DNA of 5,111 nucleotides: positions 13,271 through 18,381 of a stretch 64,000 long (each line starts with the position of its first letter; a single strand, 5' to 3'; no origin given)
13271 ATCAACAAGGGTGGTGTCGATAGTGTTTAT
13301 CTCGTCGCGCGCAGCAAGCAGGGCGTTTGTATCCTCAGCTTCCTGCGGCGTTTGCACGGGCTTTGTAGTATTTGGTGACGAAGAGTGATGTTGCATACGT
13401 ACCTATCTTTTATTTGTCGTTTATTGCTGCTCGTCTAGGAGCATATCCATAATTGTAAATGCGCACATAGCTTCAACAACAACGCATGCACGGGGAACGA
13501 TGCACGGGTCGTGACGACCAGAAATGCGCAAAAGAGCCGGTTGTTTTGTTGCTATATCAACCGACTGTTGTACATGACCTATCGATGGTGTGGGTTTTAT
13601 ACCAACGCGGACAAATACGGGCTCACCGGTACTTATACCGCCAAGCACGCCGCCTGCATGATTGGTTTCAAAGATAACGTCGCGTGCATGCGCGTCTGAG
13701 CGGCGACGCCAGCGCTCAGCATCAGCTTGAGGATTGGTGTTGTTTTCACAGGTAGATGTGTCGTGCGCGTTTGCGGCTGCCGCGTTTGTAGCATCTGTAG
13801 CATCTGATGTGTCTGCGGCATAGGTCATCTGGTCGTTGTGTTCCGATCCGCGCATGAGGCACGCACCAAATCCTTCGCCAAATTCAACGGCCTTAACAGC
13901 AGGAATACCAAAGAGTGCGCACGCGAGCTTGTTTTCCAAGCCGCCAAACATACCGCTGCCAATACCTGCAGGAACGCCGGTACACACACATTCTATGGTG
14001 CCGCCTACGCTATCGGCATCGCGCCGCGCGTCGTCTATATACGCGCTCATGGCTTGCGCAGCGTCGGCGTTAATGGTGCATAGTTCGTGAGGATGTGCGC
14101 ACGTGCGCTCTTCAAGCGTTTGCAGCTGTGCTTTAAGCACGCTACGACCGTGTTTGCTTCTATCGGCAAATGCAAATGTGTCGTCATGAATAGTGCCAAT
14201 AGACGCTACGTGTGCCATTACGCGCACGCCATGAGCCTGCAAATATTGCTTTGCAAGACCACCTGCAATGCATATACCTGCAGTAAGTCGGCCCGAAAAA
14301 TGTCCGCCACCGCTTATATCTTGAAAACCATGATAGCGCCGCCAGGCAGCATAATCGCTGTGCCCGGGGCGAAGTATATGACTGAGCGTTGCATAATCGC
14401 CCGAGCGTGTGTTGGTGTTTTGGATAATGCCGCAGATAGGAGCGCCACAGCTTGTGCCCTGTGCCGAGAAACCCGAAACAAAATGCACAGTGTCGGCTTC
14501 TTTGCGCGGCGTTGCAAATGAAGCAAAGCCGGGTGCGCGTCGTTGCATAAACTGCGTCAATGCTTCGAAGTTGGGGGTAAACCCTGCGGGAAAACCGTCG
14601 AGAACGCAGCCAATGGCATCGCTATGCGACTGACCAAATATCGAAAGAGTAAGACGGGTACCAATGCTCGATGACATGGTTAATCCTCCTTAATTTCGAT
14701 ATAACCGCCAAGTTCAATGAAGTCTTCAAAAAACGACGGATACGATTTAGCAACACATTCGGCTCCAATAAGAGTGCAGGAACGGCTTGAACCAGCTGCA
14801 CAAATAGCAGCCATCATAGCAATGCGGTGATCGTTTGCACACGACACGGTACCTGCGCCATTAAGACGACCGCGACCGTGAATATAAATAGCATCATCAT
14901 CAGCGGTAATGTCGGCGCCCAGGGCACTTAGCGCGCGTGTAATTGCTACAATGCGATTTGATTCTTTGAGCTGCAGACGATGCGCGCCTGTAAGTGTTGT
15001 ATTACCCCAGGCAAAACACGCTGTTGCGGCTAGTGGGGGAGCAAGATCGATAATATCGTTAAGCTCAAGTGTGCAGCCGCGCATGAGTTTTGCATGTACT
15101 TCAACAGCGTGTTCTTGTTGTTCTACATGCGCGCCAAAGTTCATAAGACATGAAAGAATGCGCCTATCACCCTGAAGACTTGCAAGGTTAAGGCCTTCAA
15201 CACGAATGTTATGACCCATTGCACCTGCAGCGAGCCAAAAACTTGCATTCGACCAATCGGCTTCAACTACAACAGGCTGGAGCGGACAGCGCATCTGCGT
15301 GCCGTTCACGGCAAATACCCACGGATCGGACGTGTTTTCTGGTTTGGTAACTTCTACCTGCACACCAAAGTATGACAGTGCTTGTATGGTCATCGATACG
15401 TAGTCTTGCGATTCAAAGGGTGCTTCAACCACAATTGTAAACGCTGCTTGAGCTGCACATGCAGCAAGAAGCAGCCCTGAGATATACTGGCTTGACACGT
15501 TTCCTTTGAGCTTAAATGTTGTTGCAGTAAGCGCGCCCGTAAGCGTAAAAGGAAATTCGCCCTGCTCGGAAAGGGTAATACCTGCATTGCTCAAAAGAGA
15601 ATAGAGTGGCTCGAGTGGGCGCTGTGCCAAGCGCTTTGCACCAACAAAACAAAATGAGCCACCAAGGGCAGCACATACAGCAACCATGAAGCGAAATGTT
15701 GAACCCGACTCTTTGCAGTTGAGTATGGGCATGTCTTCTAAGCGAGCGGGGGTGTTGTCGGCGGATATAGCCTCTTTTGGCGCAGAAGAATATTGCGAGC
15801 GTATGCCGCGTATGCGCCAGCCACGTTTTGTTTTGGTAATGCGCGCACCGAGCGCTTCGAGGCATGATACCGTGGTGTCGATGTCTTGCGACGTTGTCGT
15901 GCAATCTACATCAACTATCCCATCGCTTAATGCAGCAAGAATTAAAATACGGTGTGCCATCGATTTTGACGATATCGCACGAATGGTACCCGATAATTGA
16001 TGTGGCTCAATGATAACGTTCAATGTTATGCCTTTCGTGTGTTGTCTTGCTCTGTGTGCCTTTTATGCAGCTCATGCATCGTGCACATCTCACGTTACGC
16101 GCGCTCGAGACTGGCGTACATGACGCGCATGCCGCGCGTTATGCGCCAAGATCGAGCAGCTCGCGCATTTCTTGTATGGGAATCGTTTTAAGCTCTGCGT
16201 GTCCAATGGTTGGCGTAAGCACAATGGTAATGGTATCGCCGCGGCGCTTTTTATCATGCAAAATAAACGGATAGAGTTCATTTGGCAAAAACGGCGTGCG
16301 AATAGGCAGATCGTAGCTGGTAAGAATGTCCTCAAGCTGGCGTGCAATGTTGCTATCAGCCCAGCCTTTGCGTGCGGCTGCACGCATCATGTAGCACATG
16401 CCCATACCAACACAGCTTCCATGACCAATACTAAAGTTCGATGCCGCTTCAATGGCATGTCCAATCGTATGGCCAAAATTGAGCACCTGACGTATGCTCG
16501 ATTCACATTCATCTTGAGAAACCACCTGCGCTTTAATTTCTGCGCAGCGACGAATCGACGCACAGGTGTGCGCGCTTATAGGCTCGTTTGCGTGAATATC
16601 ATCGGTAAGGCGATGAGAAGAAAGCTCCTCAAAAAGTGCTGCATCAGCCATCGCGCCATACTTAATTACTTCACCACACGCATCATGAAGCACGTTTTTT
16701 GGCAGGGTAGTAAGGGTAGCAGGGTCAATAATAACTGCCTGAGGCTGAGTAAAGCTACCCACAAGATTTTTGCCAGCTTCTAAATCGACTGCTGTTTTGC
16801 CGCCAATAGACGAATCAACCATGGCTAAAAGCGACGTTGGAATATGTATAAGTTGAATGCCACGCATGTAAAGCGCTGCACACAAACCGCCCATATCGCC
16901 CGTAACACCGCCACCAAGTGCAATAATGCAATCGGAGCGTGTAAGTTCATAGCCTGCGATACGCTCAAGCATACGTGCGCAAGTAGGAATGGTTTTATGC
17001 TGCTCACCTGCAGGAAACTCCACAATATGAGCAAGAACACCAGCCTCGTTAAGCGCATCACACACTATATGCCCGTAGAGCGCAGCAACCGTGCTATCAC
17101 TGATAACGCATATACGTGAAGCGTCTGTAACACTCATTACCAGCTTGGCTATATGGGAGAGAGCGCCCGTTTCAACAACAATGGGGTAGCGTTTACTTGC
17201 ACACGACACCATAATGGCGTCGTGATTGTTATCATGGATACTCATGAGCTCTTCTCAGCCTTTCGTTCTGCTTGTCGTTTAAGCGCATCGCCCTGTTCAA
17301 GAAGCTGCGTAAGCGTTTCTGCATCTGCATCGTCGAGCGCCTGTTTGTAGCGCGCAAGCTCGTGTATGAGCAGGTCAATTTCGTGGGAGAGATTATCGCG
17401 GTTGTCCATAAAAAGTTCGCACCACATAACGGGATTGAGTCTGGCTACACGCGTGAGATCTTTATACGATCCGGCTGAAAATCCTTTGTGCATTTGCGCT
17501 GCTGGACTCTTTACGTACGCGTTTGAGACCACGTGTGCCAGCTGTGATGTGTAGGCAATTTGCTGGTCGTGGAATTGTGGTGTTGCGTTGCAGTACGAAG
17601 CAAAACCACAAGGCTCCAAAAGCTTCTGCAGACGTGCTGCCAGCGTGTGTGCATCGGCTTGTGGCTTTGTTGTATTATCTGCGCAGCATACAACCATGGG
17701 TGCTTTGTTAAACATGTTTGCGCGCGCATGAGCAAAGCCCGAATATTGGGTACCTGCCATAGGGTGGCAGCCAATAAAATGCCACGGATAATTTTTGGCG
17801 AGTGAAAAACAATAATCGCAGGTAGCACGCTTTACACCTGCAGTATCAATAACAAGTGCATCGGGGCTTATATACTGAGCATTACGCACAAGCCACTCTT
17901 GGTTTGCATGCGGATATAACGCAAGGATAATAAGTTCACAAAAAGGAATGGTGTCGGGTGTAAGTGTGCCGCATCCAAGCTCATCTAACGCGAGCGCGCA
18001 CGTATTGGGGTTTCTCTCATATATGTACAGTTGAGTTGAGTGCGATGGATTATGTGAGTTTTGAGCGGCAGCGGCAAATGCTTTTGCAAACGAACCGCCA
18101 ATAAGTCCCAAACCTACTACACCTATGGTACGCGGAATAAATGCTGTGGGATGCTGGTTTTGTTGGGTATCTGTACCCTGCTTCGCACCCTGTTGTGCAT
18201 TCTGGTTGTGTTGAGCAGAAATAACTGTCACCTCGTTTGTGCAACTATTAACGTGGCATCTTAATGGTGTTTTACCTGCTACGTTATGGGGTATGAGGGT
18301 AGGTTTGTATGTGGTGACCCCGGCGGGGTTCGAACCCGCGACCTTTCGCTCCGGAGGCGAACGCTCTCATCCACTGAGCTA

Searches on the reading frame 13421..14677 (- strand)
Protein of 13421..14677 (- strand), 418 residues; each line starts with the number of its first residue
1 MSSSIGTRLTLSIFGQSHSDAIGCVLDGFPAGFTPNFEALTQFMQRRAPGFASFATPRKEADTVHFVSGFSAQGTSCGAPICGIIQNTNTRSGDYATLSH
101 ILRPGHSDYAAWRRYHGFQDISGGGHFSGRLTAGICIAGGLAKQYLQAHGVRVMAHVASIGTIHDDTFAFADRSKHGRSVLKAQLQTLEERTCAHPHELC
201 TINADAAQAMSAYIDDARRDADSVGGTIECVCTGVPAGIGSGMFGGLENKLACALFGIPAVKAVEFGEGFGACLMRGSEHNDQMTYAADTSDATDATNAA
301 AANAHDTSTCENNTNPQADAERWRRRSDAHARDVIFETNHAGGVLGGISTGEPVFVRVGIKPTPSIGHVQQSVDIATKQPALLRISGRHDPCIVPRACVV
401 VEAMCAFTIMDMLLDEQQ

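Call 3: search_protein_families(library=pfam, proteins=[window:13421-14677:-], max_evalue=0.01)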
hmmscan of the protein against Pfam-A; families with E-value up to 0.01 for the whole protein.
window:13421-14677:- (418 aa): 1 family
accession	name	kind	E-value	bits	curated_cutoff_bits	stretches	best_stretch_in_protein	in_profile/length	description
PF01264.26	Chorismate_synt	-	4.9e-116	387.4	27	1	9-414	1-327/327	Chorismate synthase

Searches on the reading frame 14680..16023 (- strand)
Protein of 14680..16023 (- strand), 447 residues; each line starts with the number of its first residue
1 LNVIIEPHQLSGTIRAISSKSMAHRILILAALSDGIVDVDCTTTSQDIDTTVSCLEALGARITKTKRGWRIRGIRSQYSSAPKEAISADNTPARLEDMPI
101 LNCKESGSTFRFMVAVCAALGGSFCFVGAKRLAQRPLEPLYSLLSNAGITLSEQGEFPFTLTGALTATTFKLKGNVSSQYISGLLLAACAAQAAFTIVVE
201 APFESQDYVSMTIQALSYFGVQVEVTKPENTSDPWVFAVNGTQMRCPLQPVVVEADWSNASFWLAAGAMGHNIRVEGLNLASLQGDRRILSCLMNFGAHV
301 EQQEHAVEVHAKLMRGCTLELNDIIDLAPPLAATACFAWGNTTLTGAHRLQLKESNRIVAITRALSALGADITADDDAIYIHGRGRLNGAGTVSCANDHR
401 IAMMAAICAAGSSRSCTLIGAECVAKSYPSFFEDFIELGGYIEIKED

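Call 35: search_protein_families(library=pfam, proteins=[window:14680-16023:-], max_evalue=0.0001)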
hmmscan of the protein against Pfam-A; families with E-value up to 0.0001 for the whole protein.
window:14680-16023:- (447 aa): 1 family
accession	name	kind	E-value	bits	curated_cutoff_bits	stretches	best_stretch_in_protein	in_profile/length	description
PF00275.25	EPSP_synthase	-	1.2e-79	268.5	22.8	1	7-434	4-416/417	EPSP synthase (3-phosphoshikimate 1-carboxyvinyltransferase)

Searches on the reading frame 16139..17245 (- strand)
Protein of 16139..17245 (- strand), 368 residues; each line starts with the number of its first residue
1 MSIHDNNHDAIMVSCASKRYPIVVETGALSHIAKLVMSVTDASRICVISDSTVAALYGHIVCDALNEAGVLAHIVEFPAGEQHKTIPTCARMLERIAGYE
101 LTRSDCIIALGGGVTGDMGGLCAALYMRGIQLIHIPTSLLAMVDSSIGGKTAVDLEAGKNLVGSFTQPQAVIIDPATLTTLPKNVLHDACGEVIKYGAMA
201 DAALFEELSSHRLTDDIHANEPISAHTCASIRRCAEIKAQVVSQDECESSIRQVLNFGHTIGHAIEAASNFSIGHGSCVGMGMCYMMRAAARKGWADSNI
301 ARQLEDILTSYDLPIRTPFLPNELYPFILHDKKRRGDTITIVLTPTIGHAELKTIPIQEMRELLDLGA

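Call 35: search_protein_families(library=pfam, proteins=[window:16139-17245:-], max_evalue=0.0001)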
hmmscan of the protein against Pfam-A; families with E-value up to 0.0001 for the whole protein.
window:16139-17245:- (368 aa): 4 families
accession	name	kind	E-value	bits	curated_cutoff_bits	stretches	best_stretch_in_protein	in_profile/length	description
PF01761.26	DHQ_synthase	-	1.6e-43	147.5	24.2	1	75-186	2-113/115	3-dehydroquinate synthase N-terminal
PF24621.2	DHQS_C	-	4.5e-38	130.9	27.6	1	190-333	2-143/144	3-dehydroquinate synthase C-terminal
PF13685.12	Fe-ADH_2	-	7.7e-11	42.7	28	1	23-180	1-147/149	Iron-containing alcohol dehydrogenase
PF00465.25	Fe-ADH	-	4.5e-08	33.3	31.3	1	22-175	4-168/168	Iron-containing alcohol dehydrogenase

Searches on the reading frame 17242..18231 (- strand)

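Call 35: search_protein_families(library=pfam, proteins=[window:17242-18231:-], max_evalue=0.0001)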
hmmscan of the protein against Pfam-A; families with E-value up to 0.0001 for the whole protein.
window:17242-18231:- (329 aa): 3 families
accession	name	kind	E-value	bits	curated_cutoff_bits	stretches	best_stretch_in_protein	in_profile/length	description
PF20463.3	PDH_C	-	1e-16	61.5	22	1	218-313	2-102/102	Prephenate dehydrogenase, dimerization domain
PF02153.23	PDH_N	-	3.7e-15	56.2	26.5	1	65-191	11-137/154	Prephenate dehydrogenase, nucleotide-binding domain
PF03807.23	F420_oxidored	-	4.4e-05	24.4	21.6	0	35-131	1-92/94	NADP oxidoreductase coenzyme F420-dependent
